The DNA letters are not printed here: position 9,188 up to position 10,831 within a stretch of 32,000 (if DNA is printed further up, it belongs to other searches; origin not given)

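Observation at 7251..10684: Translationally coupled pseudokinase-TPR protein and YkuD (L,D-transpeptidase/YafK-like) protein share a paralogous C-terminal domain: candidate peptidoglycan-state sensing module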

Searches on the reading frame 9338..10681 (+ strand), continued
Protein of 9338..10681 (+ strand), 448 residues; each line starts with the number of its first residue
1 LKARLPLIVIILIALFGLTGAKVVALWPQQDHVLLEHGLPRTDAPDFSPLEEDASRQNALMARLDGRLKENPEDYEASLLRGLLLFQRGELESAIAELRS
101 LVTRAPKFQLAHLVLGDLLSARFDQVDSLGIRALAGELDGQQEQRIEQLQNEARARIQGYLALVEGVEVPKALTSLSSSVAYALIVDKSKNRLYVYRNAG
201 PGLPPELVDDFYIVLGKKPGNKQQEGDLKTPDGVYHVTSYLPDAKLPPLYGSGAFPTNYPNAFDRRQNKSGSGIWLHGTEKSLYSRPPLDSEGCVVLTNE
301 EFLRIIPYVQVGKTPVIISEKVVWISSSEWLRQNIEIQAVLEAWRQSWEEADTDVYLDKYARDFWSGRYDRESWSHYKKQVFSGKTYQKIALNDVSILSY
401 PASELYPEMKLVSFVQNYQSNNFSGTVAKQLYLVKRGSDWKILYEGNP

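Call 18: find_encoding_contigs(protein=P0101, flank=6000, max_places=1)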
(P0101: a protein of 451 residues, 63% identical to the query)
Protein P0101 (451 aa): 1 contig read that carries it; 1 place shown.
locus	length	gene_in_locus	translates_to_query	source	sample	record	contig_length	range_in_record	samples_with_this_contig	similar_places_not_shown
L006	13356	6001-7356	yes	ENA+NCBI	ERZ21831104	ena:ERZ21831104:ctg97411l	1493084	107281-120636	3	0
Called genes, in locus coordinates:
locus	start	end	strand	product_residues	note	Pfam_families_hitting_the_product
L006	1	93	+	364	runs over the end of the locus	PF00180:Iso_dh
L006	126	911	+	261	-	PF02361:CbiQ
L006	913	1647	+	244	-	PF01416:PseudoU_synth_1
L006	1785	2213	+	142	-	PF00572:Ribosomal_L13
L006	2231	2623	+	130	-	PF00380:Ribosomal_S9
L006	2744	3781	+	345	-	PF01118:Semialdhyde_dh, PF22698:Semialdhyde_dhC_1, PF02774:Semialdhyde_dhC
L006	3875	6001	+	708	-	PF07714:PK_Tyr_Ser-Thr (weak), PF00069:Pkinase, PF13424:TPR_12 (weak), PF13432:TPR_16 (weak), PF14559:TPR_19, PF00515:TPR_1 (weak), PF13424:TPR_12 (weak), PF24125:Cds6_C, +5 more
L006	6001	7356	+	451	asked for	PF03734:YkuD, PF24125:Cds6_C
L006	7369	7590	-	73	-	PF08984:DUF1858 (weak)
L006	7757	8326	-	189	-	PF07437:YfaZ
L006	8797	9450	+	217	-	PF00926:DHBP_synthase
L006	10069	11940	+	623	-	PF00149:Metallophos (weak), PF02872:5_nucleotid_C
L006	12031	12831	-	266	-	PF12146:Hydrolase_4, PF00561:Abhydrolase_1, PF12697:Abhydrolase_6, PF03096:Ndr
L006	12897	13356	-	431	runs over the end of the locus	PF00365:PFK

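Call 25: find_related_loci(query=A1, collection=genome_contigs, flank=6000)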
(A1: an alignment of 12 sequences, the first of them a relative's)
Query A1 (448 aa) in genome_contigs; peptide patterns used: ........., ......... (x = any residue, [..] = any of these).
600 stretches matched a pattern (row limit reached: there are more); 595 encode a relative of the query (tblastn E <= 1e-3); the best 80 are kept; 80 distinct loci.
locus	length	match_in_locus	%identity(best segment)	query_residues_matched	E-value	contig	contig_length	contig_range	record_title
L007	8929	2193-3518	64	8-446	0e+0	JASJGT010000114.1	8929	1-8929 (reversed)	MAG: Desulfuromusa sp. isolate ChS5.bin.38 ChesSed_k141_880049, whole genome shotgun sequence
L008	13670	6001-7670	63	15-446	0e+0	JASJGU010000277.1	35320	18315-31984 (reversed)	MAG: Desulfuromusa sp. isolate ChS5.bin.3 ChesSed_k141_1062266, whole genome shotgun sequence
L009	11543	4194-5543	58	1-446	2e-178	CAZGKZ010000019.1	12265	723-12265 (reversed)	MAG TPA_asm: uncultured Geobacteraceae bacterium isolate binchicken_co256_606 genome assembly, contig: NODE_13050_length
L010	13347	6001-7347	53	1-446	1e-154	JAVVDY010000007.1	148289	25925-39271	MAG: Desulfuromonadales bacterium isolate TamC13-07 NODE_46_length_148289_cov_24.372620, whole genome shotgun sequence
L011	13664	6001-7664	54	4-447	2e-148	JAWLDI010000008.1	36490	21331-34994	MAG: Pelovirga sp. isolate 20BLK6-1.bin.101 NODE_901_length_36490_cov_5.712127, whole genome shotgun sequence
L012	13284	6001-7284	53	19-446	2e-147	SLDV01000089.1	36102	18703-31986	MAG: Geobacteraceae bacterium isolate CSSed162cmB_563 CSSed16-2cmB-1393, whole genome shotgun sequence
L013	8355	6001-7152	49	61-447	5e-120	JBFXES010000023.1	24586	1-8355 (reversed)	MAG: Thiohalomonadaceae bacterium isolate CA_2019_TPIn_121 NODE_6492_length_24586_cov_5.372624_TPIn, whole genome shotgu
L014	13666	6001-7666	49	46-447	1e-119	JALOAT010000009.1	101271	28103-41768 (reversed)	MAG: Gammaproteobacteria bacterium isolate SO_2017_LW2 bin 39 scaffold_447_c1_LW138R_2017, whole genome shotgun sequence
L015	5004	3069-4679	44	40-446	3e-119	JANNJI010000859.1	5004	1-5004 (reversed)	MAG: Gammaproteobacteria bacterium isolate SOY_40_concoct_13 SOY_40_k141_2824198, whole genome shotgun sequence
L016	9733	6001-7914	45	61-446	5e-116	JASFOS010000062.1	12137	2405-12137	MAG: Thioalkalispiraceae bacterium isolate D0819M12metaG_Bin_163 D0819M12metaG_FD_scaffold_462_c1, whole genome shotgun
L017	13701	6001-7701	45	46-447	4e-116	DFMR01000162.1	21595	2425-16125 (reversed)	MAG TPA_asm: Proteobacteria bacterium UBA3588 UBA3588_contig_660, whole genome shotgun sequence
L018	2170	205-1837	43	33-446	1e-120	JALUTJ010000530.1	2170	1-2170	MAG: Chromatiales bacterium isolate S146_metabat2_scaf2bin.254 S146_NODE_95849_length_2170_cov_2.422907, whole genome sh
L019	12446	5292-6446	46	61-446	6e-112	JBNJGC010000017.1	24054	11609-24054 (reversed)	MAG: Pseudomonadota bacterium isolate Y22_60dBSe2.bin.134 NODE_1968_length_24054_cov_17.759633, whole genome shotgun seq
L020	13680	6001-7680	46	61-447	9e-112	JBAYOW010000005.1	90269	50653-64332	MAG: Thiohalomonadaceae bacterium isolate SO_2016_LW2_123 scaffold00313_LW138R_2016, whole genome shotgun sequence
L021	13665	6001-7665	45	53-447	7e-111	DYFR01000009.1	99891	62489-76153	MAG TPA_asm: Thiohalomonas denitrificans isolate BE2011_63_42 Afr_mines_BE2011_76_length_99891_cov_16_731820, whole geno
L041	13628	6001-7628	42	76-446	2e-89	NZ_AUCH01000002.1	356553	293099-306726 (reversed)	Azovibrio restrictus DSM 23866 G474DRAFT_scaffold00002.2_C, whole genome shotgun sequence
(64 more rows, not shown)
